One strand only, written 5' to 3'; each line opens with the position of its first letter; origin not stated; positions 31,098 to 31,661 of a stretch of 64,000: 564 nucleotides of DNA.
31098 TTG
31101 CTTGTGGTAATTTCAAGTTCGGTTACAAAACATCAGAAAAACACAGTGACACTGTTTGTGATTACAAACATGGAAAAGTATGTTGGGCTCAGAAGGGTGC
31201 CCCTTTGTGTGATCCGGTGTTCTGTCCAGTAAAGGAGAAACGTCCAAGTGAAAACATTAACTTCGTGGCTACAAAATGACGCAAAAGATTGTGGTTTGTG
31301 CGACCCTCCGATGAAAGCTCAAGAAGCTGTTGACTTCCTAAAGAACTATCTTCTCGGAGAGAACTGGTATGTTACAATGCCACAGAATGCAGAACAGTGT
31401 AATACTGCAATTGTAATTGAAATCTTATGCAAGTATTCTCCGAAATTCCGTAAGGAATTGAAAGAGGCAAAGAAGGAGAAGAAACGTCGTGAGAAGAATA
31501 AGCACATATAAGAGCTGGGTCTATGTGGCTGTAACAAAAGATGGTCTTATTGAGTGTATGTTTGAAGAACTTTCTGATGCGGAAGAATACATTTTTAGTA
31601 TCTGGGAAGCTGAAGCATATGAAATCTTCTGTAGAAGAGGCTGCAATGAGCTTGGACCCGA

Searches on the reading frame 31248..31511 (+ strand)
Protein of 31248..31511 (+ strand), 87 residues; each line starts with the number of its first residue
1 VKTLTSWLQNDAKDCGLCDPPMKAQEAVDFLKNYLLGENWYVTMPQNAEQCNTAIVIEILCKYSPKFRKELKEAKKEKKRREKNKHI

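Call 63: search_protein_families(library=pfam, proteins=[window:31248-31511:+], max_evalue=0.01)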
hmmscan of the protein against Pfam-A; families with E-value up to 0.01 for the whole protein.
window:31248-31511:+ (87 aa): 1 family
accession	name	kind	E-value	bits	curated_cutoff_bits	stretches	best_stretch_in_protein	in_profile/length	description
PF25189.1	Tad8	-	8e-29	99.7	27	1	2-77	3-76/76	Type II Thoeris inhibitor Tad8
